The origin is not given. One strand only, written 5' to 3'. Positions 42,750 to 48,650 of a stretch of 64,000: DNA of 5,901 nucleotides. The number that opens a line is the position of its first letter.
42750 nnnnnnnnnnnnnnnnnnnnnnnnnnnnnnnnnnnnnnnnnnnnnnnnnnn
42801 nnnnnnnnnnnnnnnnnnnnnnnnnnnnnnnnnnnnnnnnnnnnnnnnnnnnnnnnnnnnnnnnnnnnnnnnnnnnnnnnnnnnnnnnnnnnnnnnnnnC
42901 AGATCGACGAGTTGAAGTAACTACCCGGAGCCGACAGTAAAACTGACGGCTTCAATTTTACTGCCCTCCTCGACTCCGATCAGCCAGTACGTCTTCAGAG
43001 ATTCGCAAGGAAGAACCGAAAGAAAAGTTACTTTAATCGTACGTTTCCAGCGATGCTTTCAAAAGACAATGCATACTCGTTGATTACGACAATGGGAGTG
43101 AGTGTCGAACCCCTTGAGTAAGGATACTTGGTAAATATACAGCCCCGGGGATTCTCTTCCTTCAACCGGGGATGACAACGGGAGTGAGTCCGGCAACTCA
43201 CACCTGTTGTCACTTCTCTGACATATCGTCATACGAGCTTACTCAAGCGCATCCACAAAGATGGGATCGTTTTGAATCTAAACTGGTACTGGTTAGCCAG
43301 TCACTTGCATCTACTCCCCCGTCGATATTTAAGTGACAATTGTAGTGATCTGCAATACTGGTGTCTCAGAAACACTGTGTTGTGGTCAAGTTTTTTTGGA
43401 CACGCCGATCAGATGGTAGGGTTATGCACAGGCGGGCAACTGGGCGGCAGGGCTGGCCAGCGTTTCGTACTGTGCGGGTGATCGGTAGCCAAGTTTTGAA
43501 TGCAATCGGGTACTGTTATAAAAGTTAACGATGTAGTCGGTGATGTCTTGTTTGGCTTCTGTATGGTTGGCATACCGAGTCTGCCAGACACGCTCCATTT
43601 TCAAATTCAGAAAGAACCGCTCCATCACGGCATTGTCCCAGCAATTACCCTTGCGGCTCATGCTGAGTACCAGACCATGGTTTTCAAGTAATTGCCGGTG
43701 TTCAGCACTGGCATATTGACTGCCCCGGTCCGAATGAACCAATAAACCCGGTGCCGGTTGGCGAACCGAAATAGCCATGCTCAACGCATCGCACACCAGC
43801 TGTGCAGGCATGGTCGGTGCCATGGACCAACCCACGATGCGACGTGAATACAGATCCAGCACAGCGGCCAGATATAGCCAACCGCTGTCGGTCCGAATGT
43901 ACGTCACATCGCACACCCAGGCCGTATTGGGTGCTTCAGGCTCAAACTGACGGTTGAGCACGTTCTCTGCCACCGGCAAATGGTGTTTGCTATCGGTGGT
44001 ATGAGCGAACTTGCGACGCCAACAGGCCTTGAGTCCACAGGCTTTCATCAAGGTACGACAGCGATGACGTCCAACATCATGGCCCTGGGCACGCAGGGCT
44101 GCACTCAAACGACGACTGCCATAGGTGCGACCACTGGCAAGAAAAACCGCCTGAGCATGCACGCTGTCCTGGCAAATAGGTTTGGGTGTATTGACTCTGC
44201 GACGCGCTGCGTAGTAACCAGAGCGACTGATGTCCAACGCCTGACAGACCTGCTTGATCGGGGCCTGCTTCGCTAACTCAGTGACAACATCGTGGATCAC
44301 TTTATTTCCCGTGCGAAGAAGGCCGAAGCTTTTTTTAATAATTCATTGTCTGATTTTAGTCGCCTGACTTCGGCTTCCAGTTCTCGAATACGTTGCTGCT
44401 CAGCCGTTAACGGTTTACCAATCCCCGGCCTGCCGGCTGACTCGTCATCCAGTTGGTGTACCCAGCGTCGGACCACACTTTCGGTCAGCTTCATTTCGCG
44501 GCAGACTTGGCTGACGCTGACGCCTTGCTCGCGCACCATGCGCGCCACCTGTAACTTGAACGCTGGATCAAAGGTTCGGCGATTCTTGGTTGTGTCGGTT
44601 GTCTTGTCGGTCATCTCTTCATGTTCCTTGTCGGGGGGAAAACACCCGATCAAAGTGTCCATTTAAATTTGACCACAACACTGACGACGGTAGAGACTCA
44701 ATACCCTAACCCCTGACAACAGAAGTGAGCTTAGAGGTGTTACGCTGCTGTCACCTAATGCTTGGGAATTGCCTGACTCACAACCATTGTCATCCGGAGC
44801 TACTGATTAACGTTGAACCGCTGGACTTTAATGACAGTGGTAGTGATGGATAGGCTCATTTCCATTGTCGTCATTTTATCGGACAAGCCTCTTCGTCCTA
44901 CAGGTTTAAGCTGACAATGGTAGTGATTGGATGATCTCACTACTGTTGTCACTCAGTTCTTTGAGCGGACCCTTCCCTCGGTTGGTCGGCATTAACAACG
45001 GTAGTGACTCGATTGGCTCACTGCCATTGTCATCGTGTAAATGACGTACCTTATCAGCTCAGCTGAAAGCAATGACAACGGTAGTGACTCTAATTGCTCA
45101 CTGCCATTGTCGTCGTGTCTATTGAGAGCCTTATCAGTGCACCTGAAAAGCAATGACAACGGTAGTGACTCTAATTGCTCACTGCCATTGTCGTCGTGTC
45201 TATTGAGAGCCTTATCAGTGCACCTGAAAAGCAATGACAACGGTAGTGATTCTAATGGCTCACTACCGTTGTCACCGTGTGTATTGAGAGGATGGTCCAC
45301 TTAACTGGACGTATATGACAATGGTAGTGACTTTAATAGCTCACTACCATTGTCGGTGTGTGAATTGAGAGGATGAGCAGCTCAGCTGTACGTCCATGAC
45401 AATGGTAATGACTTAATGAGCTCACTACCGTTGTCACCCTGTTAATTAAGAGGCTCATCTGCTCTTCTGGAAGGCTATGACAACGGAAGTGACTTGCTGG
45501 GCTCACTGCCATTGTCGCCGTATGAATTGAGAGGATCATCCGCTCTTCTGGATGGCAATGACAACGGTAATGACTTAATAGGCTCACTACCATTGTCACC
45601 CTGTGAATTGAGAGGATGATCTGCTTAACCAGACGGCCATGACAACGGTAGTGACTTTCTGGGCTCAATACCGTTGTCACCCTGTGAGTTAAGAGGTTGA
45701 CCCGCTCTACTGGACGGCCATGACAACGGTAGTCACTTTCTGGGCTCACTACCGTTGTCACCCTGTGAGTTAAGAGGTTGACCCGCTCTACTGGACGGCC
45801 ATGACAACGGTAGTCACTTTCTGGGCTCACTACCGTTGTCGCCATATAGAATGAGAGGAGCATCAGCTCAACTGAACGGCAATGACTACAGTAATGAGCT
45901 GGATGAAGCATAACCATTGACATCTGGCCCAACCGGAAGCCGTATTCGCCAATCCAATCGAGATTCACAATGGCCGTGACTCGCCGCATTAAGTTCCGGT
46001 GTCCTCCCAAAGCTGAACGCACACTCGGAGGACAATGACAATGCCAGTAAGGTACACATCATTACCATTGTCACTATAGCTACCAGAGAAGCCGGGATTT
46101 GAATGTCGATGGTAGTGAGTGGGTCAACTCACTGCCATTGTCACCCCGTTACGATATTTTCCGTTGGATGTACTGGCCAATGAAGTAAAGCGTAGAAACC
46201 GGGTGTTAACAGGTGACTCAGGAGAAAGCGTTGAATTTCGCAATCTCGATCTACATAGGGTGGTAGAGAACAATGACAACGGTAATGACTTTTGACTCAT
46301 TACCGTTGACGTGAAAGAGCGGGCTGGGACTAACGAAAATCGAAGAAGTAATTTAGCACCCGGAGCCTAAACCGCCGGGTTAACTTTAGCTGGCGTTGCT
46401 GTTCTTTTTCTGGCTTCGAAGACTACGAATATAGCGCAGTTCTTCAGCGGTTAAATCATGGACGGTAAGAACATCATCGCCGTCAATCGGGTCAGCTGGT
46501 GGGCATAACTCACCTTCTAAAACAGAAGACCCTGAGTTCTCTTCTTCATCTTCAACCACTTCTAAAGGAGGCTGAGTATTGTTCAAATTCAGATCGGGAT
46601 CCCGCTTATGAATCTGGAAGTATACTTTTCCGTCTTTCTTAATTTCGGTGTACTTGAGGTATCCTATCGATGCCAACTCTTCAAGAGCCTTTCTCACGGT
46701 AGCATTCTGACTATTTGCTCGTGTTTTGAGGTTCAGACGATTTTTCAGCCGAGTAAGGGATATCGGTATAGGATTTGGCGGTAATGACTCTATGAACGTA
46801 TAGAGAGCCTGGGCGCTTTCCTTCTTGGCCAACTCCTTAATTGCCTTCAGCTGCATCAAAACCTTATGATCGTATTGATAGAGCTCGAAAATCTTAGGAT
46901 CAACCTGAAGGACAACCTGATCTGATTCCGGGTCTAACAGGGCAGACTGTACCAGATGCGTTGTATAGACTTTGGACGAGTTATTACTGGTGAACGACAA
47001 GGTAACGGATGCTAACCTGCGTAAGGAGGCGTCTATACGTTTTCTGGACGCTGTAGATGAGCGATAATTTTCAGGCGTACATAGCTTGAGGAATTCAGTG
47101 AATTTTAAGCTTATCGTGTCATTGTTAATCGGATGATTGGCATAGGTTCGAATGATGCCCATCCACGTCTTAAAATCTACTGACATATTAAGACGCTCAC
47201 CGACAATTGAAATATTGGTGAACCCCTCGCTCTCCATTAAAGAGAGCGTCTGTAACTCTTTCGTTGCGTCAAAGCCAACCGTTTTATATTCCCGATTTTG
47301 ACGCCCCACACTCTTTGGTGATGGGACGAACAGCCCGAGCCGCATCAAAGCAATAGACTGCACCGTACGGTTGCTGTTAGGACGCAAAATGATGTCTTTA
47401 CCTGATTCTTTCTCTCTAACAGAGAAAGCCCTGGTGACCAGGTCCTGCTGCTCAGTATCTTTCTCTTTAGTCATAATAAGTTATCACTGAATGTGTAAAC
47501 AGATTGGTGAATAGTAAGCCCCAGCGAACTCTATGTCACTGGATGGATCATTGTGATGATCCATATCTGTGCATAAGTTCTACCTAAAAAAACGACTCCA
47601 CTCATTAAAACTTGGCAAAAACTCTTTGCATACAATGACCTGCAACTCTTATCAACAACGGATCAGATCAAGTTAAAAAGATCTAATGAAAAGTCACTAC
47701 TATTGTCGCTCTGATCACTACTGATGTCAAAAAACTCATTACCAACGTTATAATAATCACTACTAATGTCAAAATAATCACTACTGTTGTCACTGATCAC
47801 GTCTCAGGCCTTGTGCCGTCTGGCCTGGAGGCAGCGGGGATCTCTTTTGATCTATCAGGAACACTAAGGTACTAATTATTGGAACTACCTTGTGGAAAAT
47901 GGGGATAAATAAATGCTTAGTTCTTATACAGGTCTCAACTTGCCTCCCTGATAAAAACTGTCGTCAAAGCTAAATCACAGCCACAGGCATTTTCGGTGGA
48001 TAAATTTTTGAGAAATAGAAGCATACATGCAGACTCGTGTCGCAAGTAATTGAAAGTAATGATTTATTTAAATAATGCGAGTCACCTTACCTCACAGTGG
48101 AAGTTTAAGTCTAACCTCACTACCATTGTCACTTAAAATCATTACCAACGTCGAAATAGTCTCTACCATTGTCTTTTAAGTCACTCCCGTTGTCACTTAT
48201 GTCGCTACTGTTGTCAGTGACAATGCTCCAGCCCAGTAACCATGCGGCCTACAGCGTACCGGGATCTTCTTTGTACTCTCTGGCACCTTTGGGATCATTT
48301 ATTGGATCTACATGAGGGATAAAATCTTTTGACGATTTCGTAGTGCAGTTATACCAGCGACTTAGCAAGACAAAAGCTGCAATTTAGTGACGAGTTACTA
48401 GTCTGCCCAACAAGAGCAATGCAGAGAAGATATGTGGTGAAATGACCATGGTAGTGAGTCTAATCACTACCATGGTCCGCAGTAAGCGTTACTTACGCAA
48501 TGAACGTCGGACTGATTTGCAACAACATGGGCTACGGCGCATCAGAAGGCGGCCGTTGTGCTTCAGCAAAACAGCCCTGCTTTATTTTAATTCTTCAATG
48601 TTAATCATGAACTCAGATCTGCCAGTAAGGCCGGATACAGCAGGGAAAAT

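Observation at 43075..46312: Hyper-expanded array of 81-bp tandem repeats carrying inverted iteron pairs next to repA, split by an IS3-family insertion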

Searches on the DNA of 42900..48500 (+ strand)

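Call 5: search_dna_similar(query=window:42900-48500:+, collection=plasmids, mode=near, max_rows=30)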
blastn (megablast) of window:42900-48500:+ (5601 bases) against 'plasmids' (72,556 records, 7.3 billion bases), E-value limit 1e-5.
Records with a match: 1360; places in all: 2597; records where one place covers at least 80% of the query: 70.
Best place of each record, by identity: >=99% 240; 95-99% 660; 90-95% 351; 60-80% 109.
By first word of the organism name: Escherichia 387; Salmonella 344; Enterobacter 279; Klebsiella 179; Citrobacter 119; Leclercia 11; Raoultella 9; Acinetobacter 9; Serratia 8; Kluyvera 3; and 10 more.
By predicted mobility (MOB-suite, as given by PLSDB): conjugative 1079; non-mobilizable 204; mobilizable 77.
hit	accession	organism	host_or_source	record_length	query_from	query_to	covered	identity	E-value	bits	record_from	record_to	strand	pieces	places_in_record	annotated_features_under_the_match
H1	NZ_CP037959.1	Salmonella enterica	Homo sapiens,stool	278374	1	5601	100%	100.0%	0e+0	10344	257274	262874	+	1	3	IS3-like element ISKpn18 family transposase | repHI2: IncHI-type plasmid replication initiator protein RepHI2 | Ig-like domain-containing protein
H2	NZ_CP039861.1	Salmonella enterica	Homo sapiens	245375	1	5601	100%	100.0%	0e+0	10344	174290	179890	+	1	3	IS3-like element ISKpn18 family transposase | repHI2: IncHI-type plasmid replication initiator protein RepHI2 | Ig-like domain-containing protein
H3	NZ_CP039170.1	Salmonella enterica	Homo sapiens,stool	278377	1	5601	100%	100.0%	0e+0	10344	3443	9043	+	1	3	IS3-like element ISKpn18 family transposase | repHI2: IncHI-type plasmid replication initiator protein RepHI2 | Ig-like domain-containing protein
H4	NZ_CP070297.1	Escherichia albertii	Shanxi,Poultry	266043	1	5601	100%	100.0%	0e+0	10344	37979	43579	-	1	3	IS3-like element ISKpn18 family transposase | repHI2: IncHI-type plasmid replication initiator protein RepHI2 | Ig-like domain-containing protein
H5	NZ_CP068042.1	Escherichia coli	Bovine,cell culture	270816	1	5601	100%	100.0%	0e+0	10344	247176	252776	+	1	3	IS3-like element ISKpn18 family transposase | repHI2: IncHI-type plasmid replication initiator protein RepHI2 | Ig-like domain-containing protein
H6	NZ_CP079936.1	Enterobacter hormaechei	duck,mixed culture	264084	1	5601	100%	100.0%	0e+0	10344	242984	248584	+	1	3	IS3-like element ISKpn18 family transposase | repHI2: IncHI-type plasmid replication initiator protein RepHI2 | Ig-like domain-containing protein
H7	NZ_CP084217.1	Salmonella sp. JXY0409-18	mixed culture,chicken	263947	1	5601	100%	100.0%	0e+0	10344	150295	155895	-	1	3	IS3-like element ISKpn18 family transposase | repHI2: IncHI-type plasmid replication initiator protein RepHI2 | Ig-like domain-containing protein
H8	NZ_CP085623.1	Escherichia coli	Homo sapiens,urine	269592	1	5601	100%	100.0%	0e+0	10344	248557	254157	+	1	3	IS3-like element ISKpn18 family transposase | repHI2: IncHI-type plasmid replication initiator protein RepHI2 | Ig-like domain-containing protein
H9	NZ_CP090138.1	Salmonella enterica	Homo sapiens,stool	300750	1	5601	100%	100.0%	0e+0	10344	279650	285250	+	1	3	IS3-like element ISKpn18 family transposase | repHI2: IncHI-type plasmid replication initiator protein RepHI2 | Ig-like domain-containing protein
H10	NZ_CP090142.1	Salmonella enterica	Homo sapiens,stool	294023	1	5601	100%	100.0%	0e+0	10344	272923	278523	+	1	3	IS3-like element ISKpn18 family transposase | repHI2: IncHI-type plasmid replication initiator protein RepHI2 | Ig-like domain-containing protein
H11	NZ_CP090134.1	Salmonella enterica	Homo sapiens,stool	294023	1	5601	100%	100.0%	0e+0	10344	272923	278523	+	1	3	IS3-like element ISKpn18 family transposase | repHI2: IncHI-type plasmid replication initiator protein RepHI2 | Ig-like domain-containing protein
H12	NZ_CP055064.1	Shigella dysenteriae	Shek Wu Hui WWTPs_2 WWTPs effluent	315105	1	5601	100%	100.0%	0e+0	10344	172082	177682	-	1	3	IS3-like element ISKpn18 family transposase | repHI2: IncHI-type plasmid replication initiator protein RepHI2 | Ig-like domain-containing protein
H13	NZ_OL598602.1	Salmonella sp.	-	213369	1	5601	100%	100.0%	0e+0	10344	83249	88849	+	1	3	IS3-like element ISKpn18 family transposase | repHI2: IncHI-type plasmid replication initiator protein RepHI2 | Ig-like domain-containing protein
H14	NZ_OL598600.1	Salmonella sp.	-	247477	1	5601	100%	100.0%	0e+0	10344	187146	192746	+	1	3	IS3-like element ISKpn18 family transposase | repHI2: IncHI-type plasmid replication initiator protein RepHI2 | Ig-like domain-containing protein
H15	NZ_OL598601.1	Salmonella sp.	-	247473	1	5601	100%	100.0%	0e+0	10344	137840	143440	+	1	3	IS3-like element ISKpn18 family transposase | repHI2: IncHI-type plasmid replication initiator protein RepHI2 | Ig-like domain-containing protein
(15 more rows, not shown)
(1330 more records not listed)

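Call 16: get_annotated_region(hit=H1, flank=12000)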
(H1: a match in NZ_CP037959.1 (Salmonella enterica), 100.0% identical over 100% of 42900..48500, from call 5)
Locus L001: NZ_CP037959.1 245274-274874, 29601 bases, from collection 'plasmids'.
description: Salmonella enterica subsp. enterica serovar Goldcoast strain R18.0877 plasmid pR18.0877_278k, complete sequence
organism: Salmonella enterica (NCBI taxid 260678)
taxonomy: Bacteria; Pseudomonadota; Gammaproteobacteria; Enterobacterales; Enterobacteriaceae; Salmonella; Salmonella enterica
host: -; source: Homo sapiens,stool; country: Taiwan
typing (MOB-suite, as given by PLSDB): conjugative; replicon IncHI2A,rep_cluster_1088; relaxase MOBH; mating-pair formation MPF_F
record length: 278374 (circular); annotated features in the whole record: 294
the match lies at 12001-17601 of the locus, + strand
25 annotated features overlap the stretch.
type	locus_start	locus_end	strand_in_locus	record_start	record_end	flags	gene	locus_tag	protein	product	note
CDS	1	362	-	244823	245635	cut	-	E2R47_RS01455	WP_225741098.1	flavin reductase family protein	-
CDS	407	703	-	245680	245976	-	-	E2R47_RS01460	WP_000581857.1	type II toxin-antitoxin system RelE/ParE family toxin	-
CDS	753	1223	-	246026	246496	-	-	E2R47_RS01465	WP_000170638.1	hypothetical protein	-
CDS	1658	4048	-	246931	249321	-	-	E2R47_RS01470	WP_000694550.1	Ig-like domain-containing protein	-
CDS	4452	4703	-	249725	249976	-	-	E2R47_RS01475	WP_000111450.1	hypothetical protein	-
CDS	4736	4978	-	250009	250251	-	-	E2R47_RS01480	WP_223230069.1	hypothetical protein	-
CDS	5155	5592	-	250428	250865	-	-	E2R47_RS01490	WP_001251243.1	hypothetical protein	-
CDS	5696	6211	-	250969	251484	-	-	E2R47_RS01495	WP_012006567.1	hypothetical protein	-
CDS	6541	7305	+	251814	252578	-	-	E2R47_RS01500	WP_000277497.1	hypothetical protein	-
CDS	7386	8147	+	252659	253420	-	-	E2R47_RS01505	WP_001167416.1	methyltransferase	-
CDS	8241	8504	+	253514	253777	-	-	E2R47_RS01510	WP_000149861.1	hypothetical protein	-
CDS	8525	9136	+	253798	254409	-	-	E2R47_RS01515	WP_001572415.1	hypothetical protein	-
CDS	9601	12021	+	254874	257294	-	-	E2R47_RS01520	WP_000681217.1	Ig-like domain-containing protein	-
CDS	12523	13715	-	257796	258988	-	-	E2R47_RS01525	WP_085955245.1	IS3-like element ISKpn18 family transposase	GO:0006313 - DNA transposition [Evidence IEA]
CDS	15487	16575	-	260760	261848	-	repHI2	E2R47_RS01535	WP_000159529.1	IncHI-type plasmid replication initiator protein RepHI2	-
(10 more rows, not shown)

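Call 17: search_dna_similar(query=window:44681-46385:+, collection=plasmids, mode=distant, max_rows=50, rows=spread)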
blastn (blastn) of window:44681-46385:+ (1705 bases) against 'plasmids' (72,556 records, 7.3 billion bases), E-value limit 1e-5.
Records with a match: 1125; places in all: 20852; records where one place covers at least 80% of the query: 89.
Best place of each record, by identity: >=99% 68; 95-99% 190; 90-95% 383; 80-90% 484.
By first word of the organism name: Escherichia 375; Salmonella 342; Enterobacter 272; Klebsiella 62; Citrobacter 38; Leclercia 11; Raoultella 8; Serratia 7; Shigella 2; Cronobacter 2; and 5 more.
By predicted mobility (MOB-suite, as given by PLSDB): conjugative 968; non-mobilizable 157.
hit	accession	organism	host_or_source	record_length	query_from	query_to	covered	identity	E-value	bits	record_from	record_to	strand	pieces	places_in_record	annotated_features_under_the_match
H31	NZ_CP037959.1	Salmonella enterica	Homo sapiens,stool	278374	1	1705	100%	100.0%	0e+0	3076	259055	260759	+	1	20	none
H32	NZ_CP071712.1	Escherichia coli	Homo sapiens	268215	1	1705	100%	100.0%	0e+0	3076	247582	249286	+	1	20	none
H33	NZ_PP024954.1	Salmonella enterica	-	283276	1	1705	100%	100.0%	0e+0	3076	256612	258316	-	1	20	none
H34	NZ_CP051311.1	Salmonella enterica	swine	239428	1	1705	100%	93.3%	0e+0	2562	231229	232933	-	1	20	none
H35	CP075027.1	Salmonella enterica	animal,swine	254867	389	1705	77%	98.7%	0e+0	2296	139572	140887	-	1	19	none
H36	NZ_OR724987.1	Escherichia coli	-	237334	389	1705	77%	98.6%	0e+0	2291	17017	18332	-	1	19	none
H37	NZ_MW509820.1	Escherichia coli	-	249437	389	1705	77%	95.9%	0e+0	2125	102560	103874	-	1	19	none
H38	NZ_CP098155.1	Klebsiella pneumoniae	Canis lupus familiaris,Rectal swab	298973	389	1705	77%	95.9%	0e+0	2125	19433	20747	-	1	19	none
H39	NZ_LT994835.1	Klebsiella pneumoniae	Homo sapiens,urine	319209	389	1705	77%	95.9%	0e+0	2125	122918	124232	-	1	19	none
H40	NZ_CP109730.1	Enterobacter roggenkampii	whole organism,Sink Drain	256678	389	1705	77%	95.9%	0e+0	2125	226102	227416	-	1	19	none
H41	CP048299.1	Salmonella enterica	food,ground turkey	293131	389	1705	77%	95.3%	0e+0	2365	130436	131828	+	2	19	none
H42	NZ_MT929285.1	Escherichia coli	-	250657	389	1705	77%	95.2%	0e+0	2360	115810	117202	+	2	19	none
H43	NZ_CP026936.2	Escherichia coli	Bos taurus,Cell Culture,Bovine adult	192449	389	1705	77%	95.1%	0e+0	2356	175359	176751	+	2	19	none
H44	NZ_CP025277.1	Salmonella enterica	Swine Final Chilled Carcass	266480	389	1705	77%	92.7%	0e+0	2189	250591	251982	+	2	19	none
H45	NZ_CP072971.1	Enterobacter sp. BWH 37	Rectal Swab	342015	389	1705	77%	92.7%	0e+0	2189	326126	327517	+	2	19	none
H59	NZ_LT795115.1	Salmonella enterica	-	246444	470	1705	72%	89.4%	0e+0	1636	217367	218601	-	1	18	none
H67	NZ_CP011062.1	Escherichia coli str. Sanji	pheasant,pheasant duodenum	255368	470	1705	72%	87.0%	0e+0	1705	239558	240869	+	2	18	none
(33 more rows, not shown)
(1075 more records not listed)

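Call 18: get_annotated_region(hit=H34, flank=3500)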
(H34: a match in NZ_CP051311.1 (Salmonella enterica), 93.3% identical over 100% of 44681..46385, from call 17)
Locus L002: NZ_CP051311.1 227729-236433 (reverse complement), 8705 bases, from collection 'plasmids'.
description: Salmonella enterica subsp. enterica serovar Heidelberg strain CVM 35161 plasmid p35161-1, complete sequence
organism: Salmonella enterica (NCBI taxid 611)
taxonomy: Bacteria; Pseudomonadota; Gammaproteobacteria; Enterobacterales; Enterobacteriaceae; Salmonella; Salmonella enterica
host: -; source: swine; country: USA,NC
typing (MOB-suite, as given by PLSDB): conjugative; replicon IncHI2A,rep_cluster_1088; relaxase MOBH; mating-pair formation MPF_F
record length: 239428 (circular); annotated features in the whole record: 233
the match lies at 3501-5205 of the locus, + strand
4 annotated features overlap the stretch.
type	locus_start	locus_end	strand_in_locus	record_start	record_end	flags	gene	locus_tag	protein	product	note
CDS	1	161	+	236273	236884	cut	-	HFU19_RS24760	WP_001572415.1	hypothetical protein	-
CDS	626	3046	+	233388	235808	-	-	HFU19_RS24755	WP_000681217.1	Ig-like domain-containing protein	-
CDS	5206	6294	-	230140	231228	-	repHI2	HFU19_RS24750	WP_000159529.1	IncHI-type plasmid replication initiator protein RepHI2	-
CDS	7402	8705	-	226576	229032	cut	-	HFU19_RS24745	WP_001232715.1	Ig-like domain-containing protein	-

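Call 19: get_annotated_region(hit=H35, flank=3500)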
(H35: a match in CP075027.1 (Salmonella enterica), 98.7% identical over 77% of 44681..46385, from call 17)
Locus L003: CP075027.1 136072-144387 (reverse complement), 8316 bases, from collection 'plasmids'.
description: Salmonella enterica subsp. enterica serovar Choleraesuis strain CFSAN022628 plasmid pCFSAN022628, complete sequence
organism: Salmonella enterica (NCBI taxid 119912)
taxonomy: Bacteria; Pseudomonadota; Gammaproteobacteria; Enterobacterales; Enterobacteriaceae; Salmonella; Salmonella enterica
host: -; source: animal,swine; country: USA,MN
typing (MOB-suite, as given by PLSDB): conjugative; replicon IncFIB,IncFII,IncHI2A,rep_cluster_1088; relaxase MOBF,MOBH; mating-pair formation MPF_F
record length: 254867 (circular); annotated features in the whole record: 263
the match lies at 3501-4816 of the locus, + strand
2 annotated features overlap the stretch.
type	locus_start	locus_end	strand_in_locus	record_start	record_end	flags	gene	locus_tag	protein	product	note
CDS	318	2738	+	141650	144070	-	-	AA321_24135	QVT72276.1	DUF4165 domain-containing protein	-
CDS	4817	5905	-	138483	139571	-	repHI2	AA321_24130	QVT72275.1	IncHI-type plasmid replication initiator protein RepHI2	-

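Call 20: get_annotated_region(hit=H37, flank=3500)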
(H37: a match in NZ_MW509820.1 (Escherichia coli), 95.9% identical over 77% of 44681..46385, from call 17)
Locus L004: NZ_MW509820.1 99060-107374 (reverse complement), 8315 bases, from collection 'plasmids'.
description: Escherichia coli strain 267369 plasmid unnamed, complete sequence
organism: Escherichia coli (NCBI taxid 562)
taxonomy: Bacteria; Pseudomonadota; Gammaproteobacteria; Enterobacterales; Enterobacteriaceae; Escherichia; Escherichia coli
host: -; source: -; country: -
typing (MOB-suite, as given by PLSDB): non-mobilizable; replicon IncHI2A,rep_cluster_1088; mating-pair formation MPF_F
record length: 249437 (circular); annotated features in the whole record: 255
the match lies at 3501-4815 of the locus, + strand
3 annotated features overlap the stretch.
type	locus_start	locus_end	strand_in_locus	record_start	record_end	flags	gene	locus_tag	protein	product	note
CDS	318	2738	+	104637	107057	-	-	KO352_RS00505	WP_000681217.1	Ig-like domain-containing protein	-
CDS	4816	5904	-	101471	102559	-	repHI2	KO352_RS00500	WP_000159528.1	IncHI-type plasmid replication initiator protein RepHI2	-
CDS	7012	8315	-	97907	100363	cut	-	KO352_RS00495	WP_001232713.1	Ig-like domain-containing protein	-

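Call 21: get_annotated_region(hit=H41, flank=3500)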
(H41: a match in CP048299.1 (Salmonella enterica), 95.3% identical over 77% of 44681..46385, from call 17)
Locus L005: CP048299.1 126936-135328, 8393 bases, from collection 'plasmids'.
description: Salmonella enterica subsp. enterica serovar Schwarzengrund strain WAPHL_SAL-A00527 plasmid pN1566-2, complete sequence
organism: Salmonella enterica (NCBI taxid 340190)
taxonomy: Bacteria; Pseudomonadota; Gammaproteobacteria; Enterobacterales; Enterobacteriaceae; Salmonella; Salmonella enterica
host: -; source: food,ground turkey; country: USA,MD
typing (MOB-suite, as given by PLSDB): conjugative; replicon IncHI2A,rep_cluster_1088; relaxase MOBH; mating-pair formation MPF_F
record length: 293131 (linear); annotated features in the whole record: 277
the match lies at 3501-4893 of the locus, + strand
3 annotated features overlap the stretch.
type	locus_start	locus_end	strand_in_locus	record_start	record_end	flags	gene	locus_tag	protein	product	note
CDS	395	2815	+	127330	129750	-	-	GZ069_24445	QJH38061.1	DUF4165 domain-containing protein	-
CDS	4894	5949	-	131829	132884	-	-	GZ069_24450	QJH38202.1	RepB family plasmid replication initiator protein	-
CDS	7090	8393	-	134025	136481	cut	-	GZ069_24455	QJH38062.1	DUF4165 domain-containing protein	-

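Call 22: get_annotated_region(hit=H44, flank=3500)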
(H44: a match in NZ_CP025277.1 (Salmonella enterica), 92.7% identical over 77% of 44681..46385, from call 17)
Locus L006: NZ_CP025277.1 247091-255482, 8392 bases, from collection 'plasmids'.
description: Salmonella enterica subsp. enterica serovar Johannesburg strain USDA-ARS-USMARC-60984 plasmid pSJO-60984, complete sequence
organism: Salmonella enterica (NCBI taxid 913076)
taxonomy: Bacteria; Pseudomonadota; Gammaproteobacteria; Enterobacterales; Enterobacteriaceae; Salmonella; Salmonella enterica
host: -; source: Swine Final Chilled Carcass; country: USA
typing (MOB-suite, as given by PLSDB): conjugative; replicon IncHI2A,rep_cluster_1088; relaxase MOBH; mating-pair formation MPF_F
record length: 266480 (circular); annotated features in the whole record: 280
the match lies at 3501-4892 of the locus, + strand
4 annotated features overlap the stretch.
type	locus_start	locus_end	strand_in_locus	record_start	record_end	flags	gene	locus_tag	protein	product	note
CDS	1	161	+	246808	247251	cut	-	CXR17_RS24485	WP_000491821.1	hypothetical protein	-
CDS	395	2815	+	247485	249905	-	-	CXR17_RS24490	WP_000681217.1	Ig-like domain-containing protein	-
CDS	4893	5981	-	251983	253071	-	repHI2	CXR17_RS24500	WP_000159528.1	IncHI-type plasmid replication initiator protein RepHI2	-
CDS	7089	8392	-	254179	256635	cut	-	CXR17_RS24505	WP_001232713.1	Ig-like domain-containing protein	-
